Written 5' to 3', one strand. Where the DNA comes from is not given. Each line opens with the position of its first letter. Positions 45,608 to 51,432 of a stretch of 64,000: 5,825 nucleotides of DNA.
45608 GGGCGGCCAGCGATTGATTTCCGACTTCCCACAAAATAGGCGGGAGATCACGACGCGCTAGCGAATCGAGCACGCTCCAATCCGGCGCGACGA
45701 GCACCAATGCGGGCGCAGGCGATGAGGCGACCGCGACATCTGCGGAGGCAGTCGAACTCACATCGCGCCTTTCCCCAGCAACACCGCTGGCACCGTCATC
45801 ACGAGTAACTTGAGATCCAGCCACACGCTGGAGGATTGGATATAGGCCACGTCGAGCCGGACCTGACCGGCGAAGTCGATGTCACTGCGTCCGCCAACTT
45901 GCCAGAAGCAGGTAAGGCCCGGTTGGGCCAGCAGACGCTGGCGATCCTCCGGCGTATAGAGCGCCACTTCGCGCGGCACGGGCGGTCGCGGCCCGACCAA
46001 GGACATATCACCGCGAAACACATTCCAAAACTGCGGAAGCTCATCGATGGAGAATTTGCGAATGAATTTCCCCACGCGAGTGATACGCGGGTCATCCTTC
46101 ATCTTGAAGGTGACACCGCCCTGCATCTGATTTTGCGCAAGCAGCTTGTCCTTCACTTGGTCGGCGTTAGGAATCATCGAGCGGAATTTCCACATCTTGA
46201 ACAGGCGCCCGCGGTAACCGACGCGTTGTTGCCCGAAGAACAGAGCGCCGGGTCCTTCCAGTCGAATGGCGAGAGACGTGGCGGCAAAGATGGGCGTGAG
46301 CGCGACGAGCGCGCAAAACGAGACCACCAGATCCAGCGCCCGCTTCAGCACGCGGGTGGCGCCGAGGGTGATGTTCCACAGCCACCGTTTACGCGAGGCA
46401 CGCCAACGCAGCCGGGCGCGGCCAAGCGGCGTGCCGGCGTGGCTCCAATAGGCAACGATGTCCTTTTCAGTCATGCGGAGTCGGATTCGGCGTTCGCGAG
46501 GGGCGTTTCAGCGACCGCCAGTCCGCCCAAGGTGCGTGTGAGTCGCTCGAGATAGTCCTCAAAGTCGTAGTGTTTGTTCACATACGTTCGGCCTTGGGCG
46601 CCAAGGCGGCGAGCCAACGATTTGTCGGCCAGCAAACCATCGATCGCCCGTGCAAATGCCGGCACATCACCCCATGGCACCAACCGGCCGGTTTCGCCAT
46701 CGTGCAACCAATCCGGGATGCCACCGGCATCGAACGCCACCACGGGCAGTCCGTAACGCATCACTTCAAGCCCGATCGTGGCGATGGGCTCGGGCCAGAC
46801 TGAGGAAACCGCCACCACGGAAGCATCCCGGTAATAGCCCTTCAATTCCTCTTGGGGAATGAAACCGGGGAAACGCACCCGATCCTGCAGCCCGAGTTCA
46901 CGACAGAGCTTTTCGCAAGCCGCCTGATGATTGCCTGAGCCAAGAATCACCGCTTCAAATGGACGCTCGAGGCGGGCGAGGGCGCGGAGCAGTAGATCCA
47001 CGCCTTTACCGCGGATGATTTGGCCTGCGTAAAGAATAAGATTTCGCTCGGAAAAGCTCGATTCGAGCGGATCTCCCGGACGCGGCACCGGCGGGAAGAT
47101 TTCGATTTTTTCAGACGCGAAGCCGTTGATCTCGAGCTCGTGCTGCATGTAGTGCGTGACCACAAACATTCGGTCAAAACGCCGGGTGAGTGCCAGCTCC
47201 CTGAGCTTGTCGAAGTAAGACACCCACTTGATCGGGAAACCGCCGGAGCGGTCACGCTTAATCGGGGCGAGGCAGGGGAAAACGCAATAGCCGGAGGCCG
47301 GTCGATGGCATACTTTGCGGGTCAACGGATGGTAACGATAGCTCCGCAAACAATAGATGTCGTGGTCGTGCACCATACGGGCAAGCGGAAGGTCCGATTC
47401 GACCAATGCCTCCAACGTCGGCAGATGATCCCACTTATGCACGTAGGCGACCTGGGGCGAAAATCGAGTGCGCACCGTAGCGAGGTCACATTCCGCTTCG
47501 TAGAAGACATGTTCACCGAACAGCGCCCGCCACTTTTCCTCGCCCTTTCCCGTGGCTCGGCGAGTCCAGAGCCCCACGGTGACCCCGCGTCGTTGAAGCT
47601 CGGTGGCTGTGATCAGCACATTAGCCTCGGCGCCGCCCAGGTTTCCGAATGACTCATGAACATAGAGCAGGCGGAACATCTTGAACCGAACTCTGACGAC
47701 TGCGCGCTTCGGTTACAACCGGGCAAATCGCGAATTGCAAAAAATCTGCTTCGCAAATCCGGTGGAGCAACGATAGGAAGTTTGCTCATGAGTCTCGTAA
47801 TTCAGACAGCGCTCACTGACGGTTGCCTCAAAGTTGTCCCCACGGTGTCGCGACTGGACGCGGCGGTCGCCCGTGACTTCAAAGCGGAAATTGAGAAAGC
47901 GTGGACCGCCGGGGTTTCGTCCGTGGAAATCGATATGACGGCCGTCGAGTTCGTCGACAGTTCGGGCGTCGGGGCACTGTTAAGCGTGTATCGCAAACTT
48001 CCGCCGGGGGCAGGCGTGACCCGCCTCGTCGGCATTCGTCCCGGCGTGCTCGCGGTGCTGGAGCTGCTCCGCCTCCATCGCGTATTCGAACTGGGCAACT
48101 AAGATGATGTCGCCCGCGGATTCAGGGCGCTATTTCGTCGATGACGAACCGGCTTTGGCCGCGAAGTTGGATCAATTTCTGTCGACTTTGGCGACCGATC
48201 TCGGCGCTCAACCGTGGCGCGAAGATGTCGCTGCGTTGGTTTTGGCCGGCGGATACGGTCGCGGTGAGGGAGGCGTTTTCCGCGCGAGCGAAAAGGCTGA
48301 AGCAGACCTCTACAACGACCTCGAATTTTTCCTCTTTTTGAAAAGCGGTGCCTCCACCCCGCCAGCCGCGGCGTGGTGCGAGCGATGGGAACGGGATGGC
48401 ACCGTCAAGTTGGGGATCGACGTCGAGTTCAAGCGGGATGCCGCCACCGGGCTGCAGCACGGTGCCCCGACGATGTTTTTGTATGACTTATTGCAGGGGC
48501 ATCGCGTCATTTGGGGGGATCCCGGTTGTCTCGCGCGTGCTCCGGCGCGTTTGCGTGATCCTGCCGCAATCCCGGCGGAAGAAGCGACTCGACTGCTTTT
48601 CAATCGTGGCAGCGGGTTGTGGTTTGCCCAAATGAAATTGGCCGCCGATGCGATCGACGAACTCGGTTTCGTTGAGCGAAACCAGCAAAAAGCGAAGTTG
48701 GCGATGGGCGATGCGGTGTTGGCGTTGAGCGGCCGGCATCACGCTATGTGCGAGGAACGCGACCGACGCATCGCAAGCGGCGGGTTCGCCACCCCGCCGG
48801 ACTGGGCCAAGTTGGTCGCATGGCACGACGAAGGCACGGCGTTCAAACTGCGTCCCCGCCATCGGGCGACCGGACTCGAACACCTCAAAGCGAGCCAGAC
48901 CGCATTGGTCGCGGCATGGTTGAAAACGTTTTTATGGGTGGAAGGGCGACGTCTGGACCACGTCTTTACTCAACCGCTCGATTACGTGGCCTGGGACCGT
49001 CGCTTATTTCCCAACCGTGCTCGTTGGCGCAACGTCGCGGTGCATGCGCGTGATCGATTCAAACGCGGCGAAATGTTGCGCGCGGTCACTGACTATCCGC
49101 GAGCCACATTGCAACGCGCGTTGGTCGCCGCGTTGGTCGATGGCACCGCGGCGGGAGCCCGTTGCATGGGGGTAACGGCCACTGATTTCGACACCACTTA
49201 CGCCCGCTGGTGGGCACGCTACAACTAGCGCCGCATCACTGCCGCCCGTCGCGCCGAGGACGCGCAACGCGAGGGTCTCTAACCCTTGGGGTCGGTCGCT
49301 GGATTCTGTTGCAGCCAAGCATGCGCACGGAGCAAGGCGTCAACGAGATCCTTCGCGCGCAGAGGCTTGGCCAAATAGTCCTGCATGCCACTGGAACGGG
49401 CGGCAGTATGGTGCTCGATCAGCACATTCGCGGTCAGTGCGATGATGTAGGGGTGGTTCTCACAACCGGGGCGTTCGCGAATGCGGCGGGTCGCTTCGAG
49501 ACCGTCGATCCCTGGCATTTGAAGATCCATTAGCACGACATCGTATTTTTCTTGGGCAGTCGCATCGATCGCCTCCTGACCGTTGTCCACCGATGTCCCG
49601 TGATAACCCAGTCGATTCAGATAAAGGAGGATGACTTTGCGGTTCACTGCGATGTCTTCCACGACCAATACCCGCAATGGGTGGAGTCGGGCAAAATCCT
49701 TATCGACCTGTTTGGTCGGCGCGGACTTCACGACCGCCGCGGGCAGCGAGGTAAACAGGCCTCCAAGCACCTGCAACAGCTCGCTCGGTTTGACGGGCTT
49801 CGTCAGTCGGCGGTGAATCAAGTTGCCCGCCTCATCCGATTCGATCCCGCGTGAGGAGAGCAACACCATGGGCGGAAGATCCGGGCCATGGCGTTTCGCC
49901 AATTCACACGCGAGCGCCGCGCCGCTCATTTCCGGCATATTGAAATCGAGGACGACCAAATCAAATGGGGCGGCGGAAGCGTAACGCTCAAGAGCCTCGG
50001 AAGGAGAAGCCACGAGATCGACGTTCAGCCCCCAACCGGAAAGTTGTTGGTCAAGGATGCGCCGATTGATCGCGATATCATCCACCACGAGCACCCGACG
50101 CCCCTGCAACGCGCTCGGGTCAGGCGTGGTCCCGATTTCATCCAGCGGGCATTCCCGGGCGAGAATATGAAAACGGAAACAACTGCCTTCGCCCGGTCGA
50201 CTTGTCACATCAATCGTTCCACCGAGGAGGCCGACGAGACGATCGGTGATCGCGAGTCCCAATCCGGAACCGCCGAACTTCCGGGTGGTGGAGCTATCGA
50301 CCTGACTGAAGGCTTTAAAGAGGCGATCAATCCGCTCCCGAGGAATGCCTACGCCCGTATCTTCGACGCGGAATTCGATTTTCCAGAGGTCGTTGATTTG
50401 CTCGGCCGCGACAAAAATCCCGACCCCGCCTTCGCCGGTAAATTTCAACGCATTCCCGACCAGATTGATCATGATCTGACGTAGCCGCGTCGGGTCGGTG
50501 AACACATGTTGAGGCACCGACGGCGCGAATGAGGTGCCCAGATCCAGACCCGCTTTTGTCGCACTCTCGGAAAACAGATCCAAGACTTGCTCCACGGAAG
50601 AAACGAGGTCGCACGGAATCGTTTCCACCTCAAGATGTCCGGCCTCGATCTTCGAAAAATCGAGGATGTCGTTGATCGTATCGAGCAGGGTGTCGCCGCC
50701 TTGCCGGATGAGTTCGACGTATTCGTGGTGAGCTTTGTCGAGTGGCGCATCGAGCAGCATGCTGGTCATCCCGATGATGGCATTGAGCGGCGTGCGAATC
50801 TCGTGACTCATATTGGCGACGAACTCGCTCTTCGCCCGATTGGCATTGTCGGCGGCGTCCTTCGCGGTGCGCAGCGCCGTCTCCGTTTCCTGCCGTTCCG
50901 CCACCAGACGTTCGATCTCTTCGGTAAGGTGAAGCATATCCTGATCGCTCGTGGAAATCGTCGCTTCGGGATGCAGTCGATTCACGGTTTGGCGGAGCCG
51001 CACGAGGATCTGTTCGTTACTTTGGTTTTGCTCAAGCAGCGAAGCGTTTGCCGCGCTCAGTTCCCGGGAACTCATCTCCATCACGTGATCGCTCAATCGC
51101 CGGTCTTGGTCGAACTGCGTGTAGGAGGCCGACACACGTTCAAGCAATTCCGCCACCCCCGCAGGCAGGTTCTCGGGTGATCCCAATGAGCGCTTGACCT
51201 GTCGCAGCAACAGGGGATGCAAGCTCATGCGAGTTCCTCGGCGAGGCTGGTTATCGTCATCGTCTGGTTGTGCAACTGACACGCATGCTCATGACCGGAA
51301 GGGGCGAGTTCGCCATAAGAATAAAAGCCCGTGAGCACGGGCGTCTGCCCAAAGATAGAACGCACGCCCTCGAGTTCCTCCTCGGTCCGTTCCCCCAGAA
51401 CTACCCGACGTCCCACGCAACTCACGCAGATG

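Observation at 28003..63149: Candidate new system: an NO-gated partner-switching circuit hard-wired into an exopolysaccharide locus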

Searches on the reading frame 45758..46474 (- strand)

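Call 4: search_protein_families(library=pfam, proteins=[window:45758-46474:-], max_evalue=0.01)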
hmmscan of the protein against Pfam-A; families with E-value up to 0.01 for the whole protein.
window:45758-46474:- (238 aa): 1 family
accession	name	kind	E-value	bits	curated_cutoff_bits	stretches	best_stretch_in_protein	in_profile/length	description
PF02397.22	Bac_transf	-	4.3e-65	219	27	1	44-232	1-178/179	Bacterial sugar transferase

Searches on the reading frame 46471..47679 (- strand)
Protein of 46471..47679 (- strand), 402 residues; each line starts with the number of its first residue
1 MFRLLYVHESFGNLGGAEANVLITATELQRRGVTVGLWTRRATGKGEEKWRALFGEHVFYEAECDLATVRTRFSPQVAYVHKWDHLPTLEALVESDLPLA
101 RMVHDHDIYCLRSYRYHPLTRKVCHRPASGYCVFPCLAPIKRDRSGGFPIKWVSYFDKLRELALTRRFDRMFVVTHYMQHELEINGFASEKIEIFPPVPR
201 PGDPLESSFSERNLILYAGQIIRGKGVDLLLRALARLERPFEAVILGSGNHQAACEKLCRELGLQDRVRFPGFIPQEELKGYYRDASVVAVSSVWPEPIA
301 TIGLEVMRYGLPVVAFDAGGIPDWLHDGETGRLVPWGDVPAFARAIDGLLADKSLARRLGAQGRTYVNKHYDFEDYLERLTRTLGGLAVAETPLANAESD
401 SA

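Call 4: search_protein_families(library=pfam, proteins=[window:46471-47679:-], max_evalue=0.01)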
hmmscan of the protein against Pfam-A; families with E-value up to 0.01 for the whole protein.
window:46471-47679:- (402 aa): 6 families
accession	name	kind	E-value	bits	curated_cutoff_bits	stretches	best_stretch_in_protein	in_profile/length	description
PF00534.26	Glycos_transf_1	-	1.6e-34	119.4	26.4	1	209-364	12-170/172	Glycosyl transferases group 1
PF13692.12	Glyco_trans_1_4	-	9.6e-30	104.1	27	1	213-352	2-142/142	Glycosyl transferases group 1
PF13579.12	Glyco_trans_4_4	-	3.9e-06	27.7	29.7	1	15-197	1-157/158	Glycosyl transferase 4-like domain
PF13439.12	Glyco_transf_4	-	4.3e-06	27.3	28.5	1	15-197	2-164/170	Glycosyltransferase Family 4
PF13524.12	Glyco_trans_1_2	-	9e-05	22.9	25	1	229-380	4-142/144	Glycosyl transferase-like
PF20706.3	GT4-conflict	-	0.0014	18.1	26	1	190-372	172-377/385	Family 4 Glycosyltransferase in conflict systems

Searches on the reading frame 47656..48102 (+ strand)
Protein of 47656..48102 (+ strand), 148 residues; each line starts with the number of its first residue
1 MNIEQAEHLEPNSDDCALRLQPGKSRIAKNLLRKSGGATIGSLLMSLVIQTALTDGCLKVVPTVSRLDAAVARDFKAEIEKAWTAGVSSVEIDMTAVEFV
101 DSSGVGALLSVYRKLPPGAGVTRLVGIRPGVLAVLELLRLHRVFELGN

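Call 4: search_protein_families(library=pfam, proteins=[window:47656-48102:+], max_evalue=0.01)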
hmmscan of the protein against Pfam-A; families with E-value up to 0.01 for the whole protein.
window:47656-48102:+ (148 aa): 2 families
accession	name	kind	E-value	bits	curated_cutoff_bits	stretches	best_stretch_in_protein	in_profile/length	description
PF01740.26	STAS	-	5.5e-16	58.7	22.6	1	51-146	4-99/106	STAS domain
PF13466.11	STAS_2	-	2.8e-13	50.3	29.2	1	65-140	5-79/80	STAS domain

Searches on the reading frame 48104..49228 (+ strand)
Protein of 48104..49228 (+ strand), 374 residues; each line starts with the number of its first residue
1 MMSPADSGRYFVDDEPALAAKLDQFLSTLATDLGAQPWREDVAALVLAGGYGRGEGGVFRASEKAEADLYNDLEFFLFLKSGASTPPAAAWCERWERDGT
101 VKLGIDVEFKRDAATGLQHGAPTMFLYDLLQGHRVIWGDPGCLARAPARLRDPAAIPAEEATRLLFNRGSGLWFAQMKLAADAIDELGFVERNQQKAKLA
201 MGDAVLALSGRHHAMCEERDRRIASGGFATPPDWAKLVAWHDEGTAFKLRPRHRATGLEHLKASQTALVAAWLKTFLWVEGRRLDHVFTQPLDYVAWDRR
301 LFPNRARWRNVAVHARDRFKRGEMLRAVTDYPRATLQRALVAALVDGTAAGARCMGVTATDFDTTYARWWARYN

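Call 4: search_protein_families(library=pfam, proteins=[window:48104-49228:+], max_evalue=0.01)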
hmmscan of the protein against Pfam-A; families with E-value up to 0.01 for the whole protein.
window:48104-49228:+ (374 aa): 0 families

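Call 9: search_protein_families(library=pfam, proteins=[window:48104-49228:+], max_evalue=10)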
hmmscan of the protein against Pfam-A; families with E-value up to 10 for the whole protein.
window:48104-49228:+ (374 aa): 0 families

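Call 24: search_protein_families(library=ncbifam, proteins=[window:48104-49228:+], max_evalue=0.001)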
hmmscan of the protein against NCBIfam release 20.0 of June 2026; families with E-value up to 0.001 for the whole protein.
window:48104-49228:+ (374 aa): 0 families

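Call 53: search_solved_structures(query=A4, max_evalue=10, show_alignments=2)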
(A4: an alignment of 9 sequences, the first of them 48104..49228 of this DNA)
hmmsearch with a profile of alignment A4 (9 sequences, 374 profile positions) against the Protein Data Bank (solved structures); distinct sequences matched with E-value up to 10: 2.
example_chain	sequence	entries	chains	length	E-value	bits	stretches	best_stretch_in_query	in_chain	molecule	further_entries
2vmb_A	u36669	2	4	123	0.25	13.5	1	298-355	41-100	GENERAL SECRETION PATHWAY PROTEIN F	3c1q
2vma_A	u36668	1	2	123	0.25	13.5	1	298-355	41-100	GENERAL SECRETION PATHWAY PROTEIN F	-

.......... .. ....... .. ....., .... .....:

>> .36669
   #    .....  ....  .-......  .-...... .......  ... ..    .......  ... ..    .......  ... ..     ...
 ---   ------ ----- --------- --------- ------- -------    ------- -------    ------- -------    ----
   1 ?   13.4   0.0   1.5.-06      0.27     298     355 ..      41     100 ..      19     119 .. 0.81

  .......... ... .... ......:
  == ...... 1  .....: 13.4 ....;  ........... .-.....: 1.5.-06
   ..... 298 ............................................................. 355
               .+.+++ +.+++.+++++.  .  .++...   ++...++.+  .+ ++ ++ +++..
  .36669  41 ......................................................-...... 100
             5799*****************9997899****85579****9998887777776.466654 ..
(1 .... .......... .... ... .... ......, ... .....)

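Call 71: predict_structure(protein=window:48104-49228:+)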
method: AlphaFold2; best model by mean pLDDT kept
length: 374 residues; sequences in the alignment: 1
mean_pLDDT: 36.6   pTM: 0.22
mean pLDDT of the five models: 36.6, 34.4, 33.9, 32.9, 30.7
residues with pLDDT >= 90: 0; 70-90: 0; 50-70: 27; < 50: 347
segments of 3 or more residues with pLDDT < 50: 1-19, 32-34, 36-303, 307-313, 318-347, 354-356, 367-374
pLDDT, mean of each block of 10 residues (from residue 1): 30 41 50 45 36 30 29 26 33 35 28 31 26 30 37 37 32 32 33 35 34 39 43 35 32 32 34 34 36 37 47 49 43 39 46 51 49 37
secondary structure, 60 per line:
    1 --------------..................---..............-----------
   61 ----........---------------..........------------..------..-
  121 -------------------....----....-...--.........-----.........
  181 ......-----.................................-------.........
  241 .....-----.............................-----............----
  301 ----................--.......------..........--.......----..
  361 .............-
elements in order: H15-32 H36-49 H65-72 H88-97 H140-143 H148-151 H158-166 H172-186 H192-224 H232-245 H251-279 H285-296 H305-320 H323-329 H336-345 H348-354 H359-373

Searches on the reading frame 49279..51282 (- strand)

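Call 5: search_protein_families(library=pfam, proteins=[window:49279-51282:-], max_evalue=0.01)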
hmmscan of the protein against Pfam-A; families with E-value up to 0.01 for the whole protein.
window:49279-51282:- (667 aa): 5 families
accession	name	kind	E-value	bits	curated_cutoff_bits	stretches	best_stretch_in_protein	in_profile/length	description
PF00072.30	Response_reg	-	3.9e-43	146.6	30.2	2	538-650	1-110/111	Response regulator receiver domain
PF02518.31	HATPase_c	-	1.7e-28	99.7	26.4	1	262-374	1-108/111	Histidine kinase-, DNA gyrase B-, and HSP90-like ATPase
PF00512.31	HisKA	-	7.8e-23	80.7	26.9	1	150-215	1-66/66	His Kinase A (phospho-acceptor) domain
PF24896.1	Receiver_CRE1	-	3.1e-06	27.9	27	0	535-652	6-133/136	AHK4/CRE1/WOL first receiver domain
PF23198.2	PDE8A_N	-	0.0023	18.3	29.6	0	556-625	31-100/147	PDE8A-like, N-terminal domain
